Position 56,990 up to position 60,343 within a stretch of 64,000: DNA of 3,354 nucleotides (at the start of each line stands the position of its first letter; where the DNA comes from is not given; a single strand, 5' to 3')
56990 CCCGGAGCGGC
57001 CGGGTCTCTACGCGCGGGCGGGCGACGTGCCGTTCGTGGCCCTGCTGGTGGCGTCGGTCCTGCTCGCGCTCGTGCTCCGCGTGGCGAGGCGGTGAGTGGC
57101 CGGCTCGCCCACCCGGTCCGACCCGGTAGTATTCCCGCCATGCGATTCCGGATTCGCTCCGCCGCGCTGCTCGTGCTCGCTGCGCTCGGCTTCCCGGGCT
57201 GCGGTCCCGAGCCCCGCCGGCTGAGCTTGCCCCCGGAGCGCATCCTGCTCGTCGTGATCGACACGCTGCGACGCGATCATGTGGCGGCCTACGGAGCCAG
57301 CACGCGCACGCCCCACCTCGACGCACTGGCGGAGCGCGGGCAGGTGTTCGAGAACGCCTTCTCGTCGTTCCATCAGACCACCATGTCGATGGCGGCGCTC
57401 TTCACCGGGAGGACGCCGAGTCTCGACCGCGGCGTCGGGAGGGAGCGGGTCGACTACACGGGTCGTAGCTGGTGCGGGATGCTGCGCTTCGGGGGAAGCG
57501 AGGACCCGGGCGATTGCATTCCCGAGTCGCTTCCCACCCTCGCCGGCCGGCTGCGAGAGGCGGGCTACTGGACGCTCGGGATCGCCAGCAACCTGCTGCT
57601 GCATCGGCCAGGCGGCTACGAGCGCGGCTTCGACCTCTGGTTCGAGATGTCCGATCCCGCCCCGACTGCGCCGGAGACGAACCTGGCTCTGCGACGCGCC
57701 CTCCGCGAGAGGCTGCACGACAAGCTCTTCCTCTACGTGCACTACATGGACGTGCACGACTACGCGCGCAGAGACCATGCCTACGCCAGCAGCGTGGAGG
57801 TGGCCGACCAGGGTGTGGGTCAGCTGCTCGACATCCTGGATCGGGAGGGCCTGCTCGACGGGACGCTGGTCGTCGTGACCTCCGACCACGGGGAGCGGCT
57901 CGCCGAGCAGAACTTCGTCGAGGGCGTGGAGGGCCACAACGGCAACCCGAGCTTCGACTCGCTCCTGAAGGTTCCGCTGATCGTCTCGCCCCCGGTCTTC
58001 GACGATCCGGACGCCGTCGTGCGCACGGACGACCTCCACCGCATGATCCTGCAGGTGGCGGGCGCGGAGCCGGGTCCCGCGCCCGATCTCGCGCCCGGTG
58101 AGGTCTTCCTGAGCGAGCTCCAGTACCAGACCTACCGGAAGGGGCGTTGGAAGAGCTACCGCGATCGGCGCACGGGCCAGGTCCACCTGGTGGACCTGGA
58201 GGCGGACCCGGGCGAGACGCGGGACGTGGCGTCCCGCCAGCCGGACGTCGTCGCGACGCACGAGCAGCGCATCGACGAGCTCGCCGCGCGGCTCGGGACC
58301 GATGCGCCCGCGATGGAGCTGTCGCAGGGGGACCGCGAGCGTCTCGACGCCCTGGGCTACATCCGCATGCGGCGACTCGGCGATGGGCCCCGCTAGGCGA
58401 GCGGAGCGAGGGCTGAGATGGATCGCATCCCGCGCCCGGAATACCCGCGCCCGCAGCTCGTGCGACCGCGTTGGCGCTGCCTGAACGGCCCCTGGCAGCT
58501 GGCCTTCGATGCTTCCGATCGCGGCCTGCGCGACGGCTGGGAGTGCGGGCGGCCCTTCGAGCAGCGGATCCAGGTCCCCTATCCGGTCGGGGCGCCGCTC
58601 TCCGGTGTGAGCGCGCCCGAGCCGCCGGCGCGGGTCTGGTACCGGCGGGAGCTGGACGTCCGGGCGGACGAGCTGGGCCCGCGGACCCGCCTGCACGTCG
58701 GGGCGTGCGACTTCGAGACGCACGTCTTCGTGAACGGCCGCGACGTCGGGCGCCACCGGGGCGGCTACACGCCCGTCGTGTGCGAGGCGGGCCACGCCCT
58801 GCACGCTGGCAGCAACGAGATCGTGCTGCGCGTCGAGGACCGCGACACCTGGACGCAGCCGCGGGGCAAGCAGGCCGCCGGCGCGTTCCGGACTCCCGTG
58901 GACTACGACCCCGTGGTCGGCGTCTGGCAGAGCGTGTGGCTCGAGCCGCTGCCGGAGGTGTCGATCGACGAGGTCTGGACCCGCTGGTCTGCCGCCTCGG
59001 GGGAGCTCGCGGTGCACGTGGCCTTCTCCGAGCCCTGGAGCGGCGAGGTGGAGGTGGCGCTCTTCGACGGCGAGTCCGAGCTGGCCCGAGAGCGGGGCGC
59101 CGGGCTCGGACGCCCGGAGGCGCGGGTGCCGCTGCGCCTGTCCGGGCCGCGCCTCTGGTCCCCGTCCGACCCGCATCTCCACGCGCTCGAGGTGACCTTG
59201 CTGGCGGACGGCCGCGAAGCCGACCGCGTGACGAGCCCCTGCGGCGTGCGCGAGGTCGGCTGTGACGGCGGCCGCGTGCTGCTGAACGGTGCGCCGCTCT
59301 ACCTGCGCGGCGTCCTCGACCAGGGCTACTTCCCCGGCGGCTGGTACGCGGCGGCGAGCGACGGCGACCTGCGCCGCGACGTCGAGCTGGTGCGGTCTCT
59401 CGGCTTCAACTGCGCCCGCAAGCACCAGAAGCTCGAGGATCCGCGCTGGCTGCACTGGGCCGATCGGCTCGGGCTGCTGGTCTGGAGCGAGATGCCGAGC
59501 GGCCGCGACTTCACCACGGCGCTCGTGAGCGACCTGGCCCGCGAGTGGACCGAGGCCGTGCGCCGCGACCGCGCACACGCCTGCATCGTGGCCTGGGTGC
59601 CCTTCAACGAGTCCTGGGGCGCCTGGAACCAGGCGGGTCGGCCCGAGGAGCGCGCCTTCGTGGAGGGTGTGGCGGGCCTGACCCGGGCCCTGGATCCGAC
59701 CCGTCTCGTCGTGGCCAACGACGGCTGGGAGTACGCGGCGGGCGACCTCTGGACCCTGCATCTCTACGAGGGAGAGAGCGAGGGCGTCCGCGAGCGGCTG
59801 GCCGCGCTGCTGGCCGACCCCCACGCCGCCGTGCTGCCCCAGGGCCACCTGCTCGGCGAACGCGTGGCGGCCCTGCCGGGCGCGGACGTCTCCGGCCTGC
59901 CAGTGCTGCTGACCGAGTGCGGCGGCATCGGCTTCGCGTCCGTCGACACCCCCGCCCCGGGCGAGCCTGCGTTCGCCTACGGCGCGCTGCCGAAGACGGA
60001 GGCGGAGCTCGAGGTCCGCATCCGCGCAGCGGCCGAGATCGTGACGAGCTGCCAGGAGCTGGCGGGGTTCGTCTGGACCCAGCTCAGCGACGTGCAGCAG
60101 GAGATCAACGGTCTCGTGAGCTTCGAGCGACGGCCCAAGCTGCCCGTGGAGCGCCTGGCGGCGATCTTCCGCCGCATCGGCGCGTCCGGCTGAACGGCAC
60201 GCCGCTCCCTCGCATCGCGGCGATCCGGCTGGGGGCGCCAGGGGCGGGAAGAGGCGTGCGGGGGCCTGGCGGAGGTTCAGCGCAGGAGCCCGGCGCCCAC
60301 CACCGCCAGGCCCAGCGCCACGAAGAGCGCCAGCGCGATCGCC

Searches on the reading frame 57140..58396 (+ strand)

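Call 20: search_protein_families(library=pfam, proteins=[window:57140-58396:+], max_evalue=0.01)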
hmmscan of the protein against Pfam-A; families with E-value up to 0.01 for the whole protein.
window:57140-58396:+ (418 aa): 5 families
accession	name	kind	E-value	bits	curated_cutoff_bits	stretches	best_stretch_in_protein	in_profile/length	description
PF00884.28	Sulfatase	-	1.2e-31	110.6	25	1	35-307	3-299/301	Sulfatase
PF01663.27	Phosphodiest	-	5.4e-14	53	23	2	189-251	157-220/342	Type I phosphodiesterase / nucleotide pyrophosphatase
PF07394.17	DUF1501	-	5.2e-06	26.3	27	1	178-256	229-305/390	Protein of unknown function (DUF1501)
PF02995.22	DUF229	-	7.3e-05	22.1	25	1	212-256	303-347/496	Protein of unknown function (DUF229)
PF01676.23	Metalloenzyme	-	0.001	19.1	24.3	1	182-251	136-201/252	Metalloenzyme superfamily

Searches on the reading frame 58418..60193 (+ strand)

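Call 20: search_protein_families(library=pfam, proteins=[window:58418-60193:+], max_evalue=0.01)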
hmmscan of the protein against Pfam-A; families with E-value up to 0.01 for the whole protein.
window:58418-60193:+ (591 aa): 4 families
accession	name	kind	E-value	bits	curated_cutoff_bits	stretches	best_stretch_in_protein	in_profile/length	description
PF02837.24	Glyco_hydro_2_N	-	3.3e-12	47.1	28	1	21-139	3-133/169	Glycosyl hydrolases family 2, sugar binding domain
PF02836.23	Glyco_hydro_2_C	-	2.9e-10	40.2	21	1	284-435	5-162/302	Glycosyl hydrolases family 2, TIM barrel domain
PF00703.27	Glyco_hydro_2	-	3.3e-07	31.5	23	1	183-278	3-109/109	Glycosyl hydrolases family 2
PF22666.2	Glyco_hydro_2_N2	-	0.00021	21.8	27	1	73-145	50-123/167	Glycosyl hydrolase 2 galactose-binding domain-like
